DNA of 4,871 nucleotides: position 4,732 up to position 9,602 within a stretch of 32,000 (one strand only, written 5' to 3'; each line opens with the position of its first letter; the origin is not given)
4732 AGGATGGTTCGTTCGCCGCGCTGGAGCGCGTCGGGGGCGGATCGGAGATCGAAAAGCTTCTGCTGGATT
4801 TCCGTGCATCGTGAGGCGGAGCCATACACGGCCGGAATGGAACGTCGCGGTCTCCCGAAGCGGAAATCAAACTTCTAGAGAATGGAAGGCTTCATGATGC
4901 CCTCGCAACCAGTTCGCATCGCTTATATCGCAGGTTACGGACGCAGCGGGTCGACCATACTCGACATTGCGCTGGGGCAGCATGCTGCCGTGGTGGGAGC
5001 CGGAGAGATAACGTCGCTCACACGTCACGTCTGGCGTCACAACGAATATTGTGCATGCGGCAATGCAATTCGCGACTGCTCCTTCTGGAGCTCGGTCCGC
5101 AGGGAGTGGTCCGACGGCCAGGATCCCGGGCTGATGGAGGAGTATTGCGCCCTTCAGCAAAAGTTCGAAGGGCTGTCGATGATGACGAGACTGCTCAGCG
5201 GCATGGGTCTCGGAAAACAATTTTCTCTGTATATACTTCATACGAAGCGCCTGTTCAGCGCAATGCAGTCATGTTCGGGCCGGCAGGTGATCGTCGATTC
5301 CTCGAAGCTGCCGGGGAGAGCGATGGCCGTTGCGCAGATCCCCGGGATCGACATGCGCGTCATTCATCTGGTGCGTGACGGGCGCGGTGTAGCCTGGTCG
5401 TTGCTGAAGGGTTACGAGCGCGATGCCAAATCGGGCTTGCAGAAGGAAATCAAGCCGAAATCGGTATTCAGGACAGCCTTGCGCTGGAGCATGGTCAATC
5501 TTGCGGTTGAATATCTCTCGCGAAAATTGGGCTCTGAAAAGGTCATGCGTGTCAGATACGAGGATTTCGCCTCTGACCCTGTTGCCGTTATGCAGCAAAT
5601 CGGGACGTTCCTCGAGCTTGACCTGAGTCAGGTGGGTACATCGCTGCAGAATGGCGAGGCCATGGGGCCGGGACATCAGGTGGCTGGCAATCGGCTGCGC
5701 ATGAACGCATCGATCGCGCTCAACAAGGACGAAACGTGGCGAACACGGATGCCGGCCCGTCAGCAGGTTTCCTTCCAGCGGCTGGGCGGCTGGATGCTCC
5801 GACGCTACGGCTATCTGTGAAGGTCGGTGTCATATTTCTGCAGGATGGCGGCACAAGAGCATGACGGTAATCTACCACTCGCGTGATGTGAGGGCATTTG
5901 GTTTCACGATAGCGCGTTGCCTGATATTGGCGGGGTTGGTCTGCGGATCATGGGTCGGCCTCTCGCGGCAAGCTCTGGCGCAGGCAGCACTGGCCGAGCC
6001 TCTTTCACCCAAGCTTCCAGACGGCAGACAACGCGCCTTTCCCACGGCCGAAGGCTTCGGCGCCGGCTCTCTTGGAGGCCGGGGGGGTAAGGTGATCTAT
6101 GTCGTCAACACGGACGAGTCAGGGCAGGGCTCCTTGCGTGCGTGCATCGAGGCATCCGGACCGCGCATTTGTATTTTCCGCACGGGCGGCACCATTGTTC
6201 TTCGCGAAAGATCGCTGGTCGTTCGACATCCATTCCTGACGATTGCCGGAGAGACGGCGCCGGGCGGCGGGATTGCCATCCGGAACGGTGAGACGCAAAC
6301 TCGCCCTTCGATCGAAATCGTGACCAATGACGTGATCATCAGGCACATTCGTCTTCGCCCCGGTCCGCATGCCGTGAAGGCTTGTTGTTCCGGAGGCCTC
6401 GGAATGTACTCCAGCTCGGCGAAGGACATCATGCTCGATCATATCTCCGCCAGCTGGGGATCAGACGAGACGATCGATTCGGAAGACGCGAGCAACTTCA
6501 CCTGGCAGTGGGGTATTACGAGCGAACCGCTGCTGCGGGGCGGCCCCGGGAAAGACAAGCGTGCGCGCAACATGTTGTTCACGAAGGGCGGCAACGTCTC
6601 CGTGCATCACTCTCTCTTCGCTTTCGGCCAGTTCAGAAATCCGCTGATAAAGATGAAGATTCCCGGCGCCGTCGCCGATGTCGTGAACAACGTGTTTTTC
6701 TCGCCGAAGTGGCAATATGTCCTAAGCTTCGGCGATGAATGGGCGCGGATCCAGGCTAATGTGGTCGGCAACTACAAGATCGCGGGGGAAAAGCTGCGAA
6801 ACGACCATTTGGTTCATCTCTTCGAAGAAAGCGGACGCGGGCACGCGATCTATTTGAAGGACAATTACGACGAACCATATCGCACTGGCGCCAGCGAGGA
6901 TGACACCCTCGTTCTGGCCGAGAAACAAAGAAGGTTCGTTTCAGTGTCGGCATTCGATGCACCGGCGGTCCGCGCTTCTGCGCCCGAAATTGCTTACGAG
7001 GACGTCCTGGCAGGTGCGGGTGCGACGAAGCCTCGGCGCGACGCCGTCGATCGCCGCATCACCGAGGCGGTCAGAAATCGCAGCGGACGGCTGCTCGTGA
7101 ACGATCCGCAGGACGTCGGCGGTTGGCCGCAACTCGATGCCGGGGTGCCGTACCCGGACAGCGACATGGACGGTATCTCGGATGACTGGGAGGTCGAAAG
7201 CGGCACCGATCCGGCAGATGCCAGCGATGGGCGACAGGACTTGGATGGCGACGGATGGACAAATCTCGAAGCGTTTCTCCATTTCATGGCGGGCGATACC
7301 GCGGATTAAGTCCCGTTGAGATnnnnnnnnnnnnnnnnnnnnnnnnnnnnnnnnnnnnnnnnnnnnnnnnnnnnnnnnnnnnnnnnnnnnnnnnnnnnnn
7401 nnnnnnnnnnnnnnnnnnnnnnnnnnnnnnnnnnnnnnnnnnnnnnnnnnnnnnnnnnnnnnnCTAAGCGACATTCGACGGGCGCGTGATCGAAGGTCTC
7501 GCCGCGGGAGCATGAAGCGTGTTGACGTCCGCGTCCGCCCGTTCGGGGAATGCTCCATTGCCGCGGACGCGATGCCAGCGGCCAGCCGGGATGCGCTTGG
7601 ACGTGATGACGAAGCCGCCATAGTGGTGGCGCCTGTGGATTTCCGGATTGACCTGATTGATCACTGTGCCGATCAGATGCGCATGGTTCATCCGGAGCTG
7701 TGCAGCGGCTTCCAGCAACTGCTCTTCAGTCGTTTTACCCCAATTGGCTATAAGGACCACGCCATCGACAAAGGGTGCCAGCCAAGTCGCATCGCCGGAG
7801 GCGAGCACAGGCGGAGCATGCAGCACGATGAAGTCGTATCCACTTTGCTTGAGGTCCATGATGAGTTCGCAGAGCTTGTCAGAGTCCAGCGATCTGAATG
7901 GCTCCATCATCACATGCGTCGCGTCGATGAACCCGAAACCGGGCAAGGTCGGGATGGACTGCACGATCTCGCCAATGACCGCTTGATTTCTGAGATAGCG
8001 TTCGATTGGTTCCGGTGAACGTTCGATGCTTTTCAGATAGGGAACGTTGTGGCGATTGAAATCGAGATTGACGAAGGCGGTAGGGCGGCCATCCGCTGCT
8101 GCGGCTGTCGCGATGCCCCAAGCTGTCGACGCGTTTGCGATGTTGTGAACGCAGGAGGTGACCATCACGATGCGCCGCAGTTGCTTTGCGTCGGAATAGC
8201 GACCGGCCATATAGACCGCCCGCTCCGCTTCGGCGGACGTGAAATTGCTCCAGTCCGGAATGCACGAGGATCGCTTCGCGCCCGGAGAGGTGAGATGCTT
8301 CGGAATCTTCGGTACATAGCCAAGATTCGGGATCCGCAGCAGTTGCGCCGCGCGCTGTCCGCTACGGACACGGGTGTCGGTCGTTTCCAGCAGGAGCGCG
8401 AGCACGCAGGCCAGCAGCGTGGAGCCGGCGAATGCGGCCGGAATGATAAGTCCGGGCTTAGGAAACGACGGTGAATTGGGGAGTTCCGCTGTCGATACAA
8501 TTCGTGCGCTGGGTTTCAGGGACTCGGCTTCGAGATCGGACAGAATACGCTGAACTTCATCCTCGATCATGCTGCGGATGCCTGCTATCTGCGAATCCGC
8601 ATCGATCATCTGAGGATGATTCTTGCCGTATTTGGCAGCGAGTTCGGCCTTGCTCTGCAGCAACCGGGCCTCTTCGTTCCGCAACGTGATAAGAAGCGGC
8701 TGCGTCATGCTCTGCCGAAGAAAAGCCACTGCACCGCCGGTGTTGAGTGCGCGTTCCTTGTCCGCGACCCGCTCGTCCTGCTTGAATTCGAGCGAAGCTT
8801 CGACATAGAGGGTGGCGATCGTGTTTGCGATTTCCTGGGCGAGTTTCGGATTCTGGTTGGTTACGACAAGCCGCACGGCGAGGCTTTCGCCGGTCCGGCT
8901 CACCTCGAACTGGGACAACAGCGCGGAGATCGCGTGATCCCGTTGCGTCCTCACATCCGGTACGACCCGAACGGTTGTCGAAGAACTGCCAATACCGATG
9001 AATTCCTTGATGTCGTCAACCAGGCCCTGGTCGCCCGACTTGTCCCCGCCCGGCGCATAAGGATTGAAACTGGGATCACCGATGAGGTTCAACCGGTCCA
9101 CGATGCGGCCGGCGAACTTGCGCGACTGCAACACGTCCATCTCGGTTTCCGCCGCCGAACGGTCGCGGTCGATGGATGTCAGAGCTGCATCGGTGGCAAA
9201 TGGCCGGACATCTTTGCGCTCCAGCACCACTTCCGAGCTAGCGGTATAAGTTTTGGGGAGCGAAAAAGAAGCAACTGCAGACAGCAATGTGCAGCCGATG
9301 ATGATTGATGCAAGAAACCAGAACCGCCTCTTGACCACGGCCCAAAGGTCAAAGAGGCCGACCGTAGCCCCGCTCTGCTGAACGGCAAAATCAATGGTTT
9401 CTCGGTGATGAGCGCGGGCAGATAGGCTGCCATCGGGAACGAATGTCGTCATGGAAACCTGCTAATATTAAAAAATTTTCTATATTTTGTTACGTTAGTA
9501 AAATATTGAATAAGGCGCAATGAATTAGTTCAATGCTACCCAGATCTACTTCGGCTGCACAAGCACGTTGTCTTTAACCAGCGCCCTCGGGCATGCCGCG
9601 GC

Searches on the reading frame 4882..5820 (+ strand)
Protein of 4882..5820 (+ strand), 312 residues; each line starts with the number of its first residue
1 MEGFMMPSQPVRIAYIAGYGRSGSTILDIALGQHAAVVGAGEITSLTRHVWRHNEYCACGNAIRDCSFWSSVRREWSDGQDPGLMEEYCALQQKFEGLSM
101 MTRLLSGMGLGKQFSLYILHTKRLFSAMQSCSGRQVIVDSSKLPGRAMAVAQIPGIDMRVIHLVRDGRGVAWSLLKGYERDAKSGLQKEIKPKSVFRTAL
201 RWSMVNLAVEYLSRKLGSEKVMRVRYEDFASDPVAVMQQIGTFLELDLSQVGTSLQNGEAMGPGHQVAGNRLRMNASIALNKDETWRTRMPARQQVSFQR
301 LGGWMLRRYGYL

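Call 5: search_protein_families(library=pfam, proteins=[window:4882-5820:+])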
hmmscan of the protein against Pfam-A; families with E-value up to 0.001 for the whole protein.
window:4882-5820:+ (312 aa): 2 families
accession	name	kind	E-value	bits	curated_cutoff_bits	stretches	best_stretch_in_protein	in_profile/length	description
PF13469.12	Sulfotransfer_3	-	8.6e-15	56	27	1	15-249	3-215/216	Sulfotransferase family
PF00685.33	Sulfotransfer_1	-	4.4e-07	30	22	1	152-249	85-184/255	Sulfotransferase domain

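Call 6: search_protein_families(library=ncbifam, proteins=[window:4882-5820:+], max_evalue=0.01)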
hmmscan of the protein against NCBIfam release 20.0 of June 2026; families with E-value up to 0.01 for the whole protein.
window:4882-5820:+ (312 aa): 0 families

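Call 23: search_solved_structures(query=window:4882-5820:+, max_evalue=0.01)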
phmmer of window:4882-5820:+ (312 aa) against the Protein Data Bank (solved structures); distinct sequences matched with E-value up to 0.01: 1.
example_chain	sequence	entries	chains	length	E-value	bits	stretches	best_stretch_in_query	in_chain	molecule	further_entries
4gox_A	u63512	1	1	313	1.1e-05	28.3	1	132-265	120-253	Polyketide synthase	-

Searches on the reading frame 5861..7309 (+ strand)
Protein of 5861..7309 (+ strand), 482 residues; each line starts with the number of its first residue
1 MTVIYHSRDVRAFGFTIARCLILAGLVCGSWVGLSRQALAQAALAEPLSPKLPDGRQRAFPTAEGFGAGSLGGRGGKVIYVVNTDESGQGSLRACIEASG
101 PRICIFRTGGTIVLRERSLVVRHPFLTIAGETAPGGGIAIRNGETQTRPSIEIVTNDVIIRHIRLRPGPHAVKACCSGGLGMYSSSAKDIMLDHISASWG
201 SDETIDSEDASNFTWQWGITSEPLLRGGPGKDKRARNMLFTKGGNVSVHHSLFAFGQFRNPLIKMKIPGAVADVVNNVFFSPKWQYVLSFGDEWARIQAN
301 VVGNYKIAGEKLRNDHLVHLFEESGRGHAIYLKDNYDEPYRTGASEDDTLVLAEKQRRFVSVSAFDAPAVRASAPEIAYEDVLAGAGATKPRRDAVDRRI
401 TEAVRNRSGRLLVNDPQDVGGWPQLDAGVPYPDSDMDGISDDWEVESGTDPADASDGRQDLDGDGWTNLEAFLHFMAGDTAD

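Call 5: search_protein_families(library=pfam, proteins=[window:5861-7309:+])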
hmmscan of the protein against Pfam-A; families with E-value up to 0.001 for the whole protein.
window:5861-7309:+ (482 aa): 1 family
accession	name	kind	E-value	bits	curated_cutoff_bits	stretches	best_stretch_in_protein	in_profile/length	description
PF18884.5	TSP3_bac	-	6.3e-05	23.2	25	1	433-454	1-22/22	Bacterial TSP3 repeat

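Call 6: search_protein_families(library=ncbifam, proteins=[window:5861-7309:+], max_evalue=0.01)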
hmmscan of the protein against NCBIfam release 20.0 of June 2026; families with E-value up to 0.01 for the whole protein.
window:5861-7309:+ (482 aa): 2 families
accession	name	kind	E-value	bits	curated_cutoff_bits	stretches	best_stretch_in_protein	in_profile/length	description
NF041900.1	pec_ly_PelZ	equivalog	1.3e-38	133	840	1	58-426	26-397/422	pectate lyase PelZ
NF033765.2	gliding_CglD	equivalog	0.0048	14.7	400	1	415-466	249-294/1124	adventurous gliding motility lipoprotein CglD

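Call 54: search_solved_structures(query=window:5861-7309:+, max_evalue=0.01)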
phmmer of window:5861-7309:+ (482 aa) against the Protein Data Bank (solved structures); distinct sequences matched with E-value up to 0.01: 2.
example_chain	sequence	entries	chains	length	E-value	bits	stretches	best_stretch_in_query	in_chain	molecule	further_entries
9buj_A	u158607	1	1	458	1.2e-18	70.3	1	58-224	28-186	Pectate lyase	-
6fi2_A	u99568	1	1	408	1.2e-05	27.5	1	62-264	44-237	VexL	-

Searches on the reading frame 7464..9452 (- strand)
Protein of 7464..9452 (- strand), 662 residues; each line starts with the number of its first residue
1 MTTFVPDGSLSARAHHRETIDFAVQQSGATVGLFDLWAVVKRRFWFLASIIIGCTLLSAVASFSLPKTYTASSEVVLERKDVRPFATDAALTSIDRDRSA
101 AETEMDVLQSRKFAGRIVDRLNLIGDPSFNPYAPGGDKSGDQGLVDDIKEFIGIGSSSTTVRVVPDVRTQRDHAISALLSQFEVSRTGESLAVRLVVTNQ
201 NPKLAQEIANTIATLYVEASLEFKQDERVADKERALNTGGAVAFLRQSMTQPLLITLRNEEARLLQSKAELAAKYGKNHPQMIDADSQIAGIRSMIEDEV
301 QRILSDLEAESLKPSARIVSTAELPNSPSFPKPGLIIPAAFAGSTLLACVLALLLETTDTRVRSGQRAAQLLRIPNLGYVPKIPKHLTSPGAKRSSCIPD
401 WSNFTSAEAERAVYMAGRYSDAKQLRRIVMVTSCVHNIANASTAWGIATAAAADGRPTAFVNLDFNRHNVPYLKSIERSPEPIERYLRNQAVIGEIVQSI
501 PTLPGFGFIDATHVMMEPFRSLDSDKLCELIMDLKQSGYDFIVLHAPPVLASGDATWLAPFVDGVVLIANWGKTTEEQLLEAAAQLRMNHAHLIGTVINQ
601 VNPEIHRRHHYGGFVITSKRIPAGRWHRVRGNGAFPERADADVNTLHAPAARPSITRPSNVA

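Call 5: search_protein_families(library=pfam, proteins=[window:7464-9452:-])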
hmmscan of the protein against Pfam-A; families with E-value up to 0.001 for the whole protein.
window:7464-9452:- (662 aa): 1 family
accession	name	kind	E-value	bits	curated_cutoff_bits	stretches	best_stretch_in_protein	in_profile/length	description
PF02706.20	Wzz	-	1.3e-09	38.7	25.5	1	32-120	4-90/91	Chain length determinant protein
